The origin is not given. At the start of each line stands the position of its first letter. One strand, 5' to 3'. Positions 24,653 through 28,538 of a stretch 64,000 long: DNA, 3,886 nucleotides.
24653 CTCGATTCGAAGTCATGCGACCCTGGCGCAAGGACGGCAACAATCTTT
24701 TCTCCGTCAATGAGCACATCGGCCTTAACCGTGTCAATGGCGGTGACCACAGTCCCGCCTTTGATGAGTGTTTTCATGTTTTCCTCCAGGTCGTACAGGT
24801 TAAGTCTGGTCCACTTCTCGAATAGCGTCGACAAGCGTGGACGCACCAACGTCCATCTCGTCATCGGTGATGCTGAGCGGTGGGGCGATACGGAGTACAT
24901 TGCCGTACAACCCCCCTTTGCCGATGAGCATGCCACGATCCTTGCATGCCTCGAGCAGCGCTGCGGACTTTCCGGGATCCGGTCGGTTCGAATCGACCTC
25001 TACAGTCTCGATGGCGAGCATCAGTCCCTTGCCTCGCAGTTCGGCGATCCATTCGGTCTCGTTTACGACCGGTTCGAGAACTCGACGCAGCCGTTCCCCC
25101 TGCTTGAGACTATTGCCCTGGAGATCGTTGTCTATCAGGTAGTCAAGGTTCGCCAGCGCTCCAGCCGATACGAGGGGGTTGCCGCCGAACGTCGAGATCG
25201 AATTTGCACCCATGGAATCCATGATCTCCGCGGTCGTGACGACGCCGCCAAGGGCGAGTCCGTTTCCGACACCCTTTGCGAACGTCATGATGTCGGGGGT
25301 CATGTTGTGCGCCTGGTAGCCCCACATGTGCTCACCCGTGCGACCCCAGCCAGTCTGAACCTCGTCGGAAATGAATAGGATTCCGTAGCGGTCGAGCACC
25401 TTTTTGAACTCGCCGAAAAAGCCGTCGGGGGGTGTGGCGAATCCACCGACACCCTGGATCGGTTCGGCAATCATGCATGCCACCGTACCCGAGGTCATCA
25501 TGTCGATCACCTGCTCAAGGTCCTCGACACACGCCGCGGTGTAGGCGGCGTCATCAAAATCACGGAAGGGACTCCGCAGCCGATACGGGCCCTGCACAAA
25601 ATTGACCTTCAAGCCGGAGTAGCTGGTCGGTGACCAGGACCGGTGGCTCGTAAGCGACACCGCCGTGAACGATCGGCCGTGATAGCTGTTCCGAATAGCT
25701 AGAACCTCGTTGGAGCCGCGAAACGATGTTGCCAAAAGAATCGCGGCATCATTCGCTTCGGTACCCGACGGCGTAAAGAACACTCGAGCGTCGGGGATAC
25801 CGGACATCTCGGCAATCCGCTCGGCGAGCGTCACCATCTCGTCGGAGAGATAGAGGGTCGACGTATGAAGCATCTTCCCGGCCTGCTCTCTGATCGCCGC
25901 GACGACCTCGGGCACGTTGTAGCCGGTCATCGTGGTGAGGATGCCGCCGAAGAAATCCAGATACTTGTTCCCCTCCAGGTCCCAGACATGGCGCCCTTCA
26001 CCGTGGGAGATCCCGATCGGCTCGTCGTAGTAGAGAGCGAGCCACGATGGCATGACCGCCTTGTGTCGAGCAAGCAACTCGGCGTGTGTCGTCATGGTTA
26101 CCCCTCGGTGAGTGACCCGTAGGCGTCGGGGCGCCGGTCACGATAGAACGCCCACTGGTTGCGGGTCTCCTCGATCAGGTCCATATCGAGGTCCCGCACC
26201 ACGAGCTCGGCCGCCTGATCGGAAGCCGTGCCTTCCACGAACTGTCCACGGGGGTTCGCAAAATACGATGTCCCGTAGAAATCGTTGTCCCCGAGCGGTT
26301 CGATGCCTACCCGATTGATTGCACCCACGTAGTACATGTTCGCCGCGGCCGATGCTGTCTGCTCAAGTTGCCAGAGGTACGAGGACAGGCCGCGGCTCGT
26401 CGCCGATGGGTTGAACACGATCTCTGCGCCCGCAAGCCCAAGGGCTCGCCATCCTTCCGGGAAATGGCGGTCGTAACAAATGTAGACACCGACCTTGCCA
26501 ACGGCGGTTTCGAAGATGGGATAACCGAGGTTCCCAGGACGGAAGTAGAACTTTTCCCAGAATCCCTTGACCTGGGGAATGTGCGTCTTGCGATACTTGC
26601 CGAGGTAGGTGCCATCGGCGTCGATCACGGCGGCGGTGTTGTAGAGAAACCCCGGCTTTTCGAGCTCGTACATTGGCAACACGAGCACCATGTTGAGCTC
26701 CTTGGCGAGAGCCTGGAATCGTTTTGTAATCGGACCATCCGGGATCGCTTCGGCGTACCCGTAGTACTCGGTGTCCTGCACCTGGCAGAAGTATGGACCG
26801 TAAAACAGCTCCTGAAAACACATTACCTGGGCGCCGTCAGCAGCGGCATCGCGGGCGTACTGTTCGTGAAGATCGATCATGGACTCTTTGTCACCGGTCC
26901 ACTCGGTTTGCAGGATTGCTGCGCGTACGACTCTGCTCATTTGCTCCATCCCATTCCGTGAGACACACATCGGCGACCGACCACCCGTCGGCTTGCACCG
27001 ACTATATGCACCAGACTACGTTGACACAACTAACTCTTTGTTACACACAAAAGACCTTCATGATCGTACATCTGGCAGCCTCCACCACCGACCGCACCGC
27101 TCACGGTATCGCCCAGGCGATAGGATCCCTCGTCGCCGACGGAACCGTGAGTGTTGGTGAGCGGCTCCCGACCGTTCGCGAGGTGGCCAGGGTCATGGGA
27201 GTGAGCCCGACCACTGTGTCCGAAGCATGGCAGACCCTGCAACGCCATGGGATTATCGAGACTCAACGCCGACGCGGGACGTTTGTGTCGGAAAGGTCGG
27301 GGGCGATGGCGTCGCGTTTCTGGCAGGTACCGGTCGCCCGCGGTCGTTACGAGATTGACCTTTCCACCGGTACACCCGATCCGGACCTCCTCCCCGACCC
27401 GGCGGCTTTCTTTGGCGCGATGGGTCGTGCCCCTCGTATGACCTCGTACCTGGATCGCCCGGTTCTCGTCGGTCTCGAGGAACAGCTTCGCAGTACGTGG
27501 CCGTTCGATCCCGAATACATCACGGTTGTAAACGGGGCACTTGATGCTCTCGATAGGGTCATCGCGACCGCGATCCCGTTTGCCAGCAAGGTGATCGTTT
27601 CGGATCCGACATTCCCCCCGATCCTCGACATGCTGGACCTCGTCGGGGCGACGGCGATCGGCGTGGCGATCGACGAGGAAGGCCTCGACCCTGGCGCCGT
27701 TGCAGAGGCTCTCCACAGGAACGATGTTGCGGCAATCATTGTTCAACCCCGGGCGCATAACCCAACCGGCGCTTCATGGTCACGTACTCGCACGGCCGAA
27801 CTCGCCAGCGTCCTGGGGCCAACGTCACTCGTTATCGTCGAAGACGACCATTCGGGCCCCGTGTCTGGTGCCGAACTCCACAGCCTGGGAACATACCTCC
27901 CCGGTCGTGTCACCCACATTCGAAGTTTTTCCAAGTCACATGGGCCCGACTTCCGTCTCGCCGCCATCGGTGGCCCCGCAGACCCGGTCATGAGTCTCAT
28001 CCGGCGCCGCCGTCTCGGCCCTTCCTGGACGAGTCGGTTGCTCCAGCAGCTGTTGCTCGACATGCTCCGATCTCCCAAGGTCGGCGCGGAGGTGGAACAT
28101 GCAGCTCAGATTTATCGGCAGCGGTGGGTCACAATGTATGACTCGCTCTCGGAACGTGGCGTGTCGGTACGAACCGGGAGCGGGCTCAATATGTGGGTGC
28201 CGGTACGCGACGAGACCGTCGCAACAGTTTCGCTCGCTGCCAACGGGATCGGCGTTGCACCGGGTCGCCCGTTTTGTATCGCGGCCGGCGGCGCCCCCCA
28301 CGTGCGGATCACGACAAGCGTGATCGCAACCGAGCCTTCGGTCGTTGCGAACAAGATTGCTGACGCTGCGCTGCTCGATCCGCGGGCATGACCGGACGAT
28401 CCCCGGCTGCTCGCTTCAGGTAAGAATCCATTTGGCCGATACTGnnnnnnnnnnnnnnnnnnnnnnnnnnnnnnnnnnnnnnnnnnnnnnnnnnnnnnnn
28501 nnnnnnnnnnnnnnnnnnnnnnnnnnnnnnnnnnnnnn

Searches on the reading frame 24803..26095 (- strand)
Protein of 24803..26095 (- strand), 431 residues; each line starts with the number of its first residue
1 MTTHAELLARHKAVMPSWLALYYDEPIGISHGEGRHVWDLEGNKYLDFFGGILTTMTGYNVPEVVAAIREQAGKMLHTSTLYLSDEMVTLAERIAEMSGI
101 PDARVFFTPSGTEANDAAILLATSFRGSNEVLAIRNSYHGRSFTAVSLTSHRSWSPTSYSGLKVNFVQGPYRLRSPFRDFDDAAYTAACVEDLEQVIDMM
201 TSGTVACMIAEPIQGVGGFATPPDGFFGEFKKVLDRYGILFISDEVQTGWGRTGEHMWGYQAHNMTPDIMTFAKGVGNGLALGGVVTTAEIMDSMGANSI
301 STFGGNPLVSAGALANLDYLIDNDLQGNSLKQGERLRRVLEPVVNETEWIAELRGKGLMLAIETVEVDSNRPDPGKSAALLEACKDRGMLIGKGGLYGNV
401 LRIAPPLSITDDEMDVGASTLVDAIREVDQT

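Call 45: search_protein_families(library=ncbifam, proteins=[window:24803-26095:-], max_evalue=0.00001)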
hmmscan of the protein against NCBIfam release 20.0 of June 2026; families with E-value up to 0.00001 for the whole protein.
window:24803-26095:- (431 aa): 69 families (the best 25 are shown)
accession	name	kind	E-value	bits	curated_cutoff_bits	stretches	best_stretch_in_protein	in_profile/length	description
NF005993.0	PRK08117.1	subfamily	4.2e-97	325.5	574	1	4-429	5-431/433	aspartate aminotransferase family protein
NF004426.0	PRK05769.1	equivalog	5.8e-97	325.2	552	1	7-428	20-440/441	acetyl ornithine aminotransferase family protein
NF002874.0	PRK03244.1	equivalog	1.8e-83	280.5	457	1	3-428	6-395/399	acetylornithine transaminase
NF006228.0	PRK08360.1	equivalog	2.1e-83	280.4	608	1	5-430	4-429/443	aspartate aminotransferase family protein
NF004718.0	PRK06062.1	subfamily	4.5e-82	276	472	1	11-430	24-451/454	hypothetical protein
TIGR00707.1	argD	subfamily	5.1e-80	269.1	410.05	1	19-425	3-380/381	acetylornithine/succinylornithine family transaminase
NF004714.0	PRK06058.1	subfamily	4e-79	266.4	639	1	6-427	25-446/447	4-aminobutyrate--2-oxoglutarate transaminase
TIGR00700.1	GABAtrnsam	equivalog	1.2e-77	261.3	506.65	1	30-426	20-419/420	4-aminobutyrate--2-oxoglutarate transaminase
NF004799.0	PRK06148.1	subfamily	5.4e-77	259.7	1128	1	2-429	583-1012/1015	hypothetical protein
NF002325.0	PRK01278.1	subfamily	5.1e-74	249.3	372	1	19-429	7-390/395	acetylornithine transaminase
NF006368.0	PRK08593.1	equivalog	1.6e-73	247.9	570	1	7-430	9-434/448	aspartate aminotransferase family protein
NF005692.0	PRK07495.1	equivalog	2.7e-73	247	724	1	30-429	27-423/425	4-aminobutyrate--2-oxoglutarate transaminase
NF045634.1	LeuMetRace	equivalog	2.9e-73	247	800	1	5-430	4-429/432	leucine/methionine racemase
NF004800.0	PRK06149.1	equivalog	9.7e-73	245.6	973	1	3-421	545-964/972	aminotransferase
NF005683.0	PRK07481.1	subfamily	2e-72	244.6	575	1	23-429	26-451/453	hypothetical protein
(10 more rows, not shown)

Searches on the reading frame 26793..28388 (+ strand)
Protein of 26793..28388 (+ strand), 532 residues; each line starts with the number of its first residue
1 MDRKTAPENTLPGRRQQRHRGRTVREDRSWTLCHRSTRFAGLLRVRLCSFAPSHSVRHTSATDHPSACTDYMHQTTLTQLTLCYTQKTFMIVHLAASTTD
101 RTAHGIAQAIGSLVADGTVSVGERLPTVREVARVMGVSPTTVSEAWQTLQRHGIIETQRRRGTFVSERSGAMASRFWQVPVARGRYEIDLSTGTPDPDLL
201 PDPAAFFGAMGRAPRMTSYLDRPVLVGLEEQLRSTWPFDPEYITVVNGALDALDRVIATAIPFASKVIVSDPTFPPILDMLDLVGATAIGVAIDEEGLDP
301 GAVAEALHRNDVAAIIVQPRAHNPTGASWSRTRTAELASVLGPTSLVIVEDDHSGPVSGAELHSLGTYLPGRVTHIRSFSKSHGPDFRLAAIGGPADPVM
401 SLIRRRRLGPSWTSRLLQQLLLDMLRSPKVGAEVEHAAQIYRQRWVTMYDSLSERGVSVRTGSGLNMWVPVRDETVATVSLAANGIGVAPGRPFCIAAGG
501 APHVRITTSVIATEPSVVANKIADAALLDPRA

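Call 46: search_protein_families(library=ncbifam, proteins=[window:26793-28388:+], max_evalue=0.00001)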
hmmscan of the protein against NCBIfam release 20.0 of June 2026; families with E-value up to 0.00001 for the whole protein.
window:26793-28388:+ (532 aa): 30 families (the best 25 are shown)
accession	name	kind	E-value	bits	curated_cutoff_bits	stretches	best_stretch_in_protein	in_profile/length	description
NF012025.0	PRK15481.1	equivalog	8e-74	248.8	573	1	99-522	4-426/432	MocR-like B6 salvage transcription factor PtsJ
NF052286.1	ecto_TF_EhuR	exception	3.3e-50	171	480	1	104-507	14-428/458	MocR-like ectoine utilization transcription factor EhuR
NF052282.1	PLP_TF_PdxR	equivalog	7.6e-45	153.8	320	1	106-510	6-434/448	MocR-like pyridoxine biosynthesis transcription factor PdxR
NF052290.2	MocR_like_YczR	exception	2.4e-38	132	487.4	1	100-519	18-451/458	MocR-like transcription factor YczR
NF041364.1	GntC_guanitoxin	equivalog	2e-20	73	415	1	238-507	58-338/356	guanitoxin biosynthesis PLP-dependent (S)-gamma-hydroxy-L-arginine cyclodehydratase GntC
NF052281.1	rhizopine_MocR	equivalog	3e-14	52.5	650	2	92-168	9-85/479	rhizopine catabolism transcriptional regulator MocR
NF053730.1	TransRegRv1152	equivalog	7.9e-12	45.2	170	1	110-171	25-86/120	Rv1152 family transcriptional regulator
NF005817.0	PRK07683.1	equivalog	5.9e-11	41.7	575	1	238-471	86-322/387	aminotransferase A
NF005588.0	PRK07309.1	equivalog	7.8e-11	41.5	576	1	243-457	94-312/391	pyridoxal phosphate-dependent aminotransferase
NF007741.0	PRK10421.1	equivalog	9.2e-10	38.3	311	1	99-169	5-75/262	transcriptional regulator LldR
NF052285.1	GABA_TF_GabR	exception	9.6e-10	37.8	600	0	108-167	6-65/456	MocR-like transcriptional regulator GabR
NF006569.0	PRK09082.1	subfamily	2.4e-09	36.8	420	1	241-352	92-203/386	methionine aminotransferase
TIGR02018.2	his_ut_repres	equivalog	3.7e-09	36.3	220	1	106-169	4-67/226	histidine utilization transcriptional repressor HutC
NF005816.0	PRK07682.1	equivalog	1e-08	34.2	620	1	239-475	88-328/390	aminotransferase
NF047563.1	modulin_PmtR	equivalog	1.1e-08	35.1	200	1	104-170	15-81/125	PSM export ABC transporter transcriptional regulator PmtR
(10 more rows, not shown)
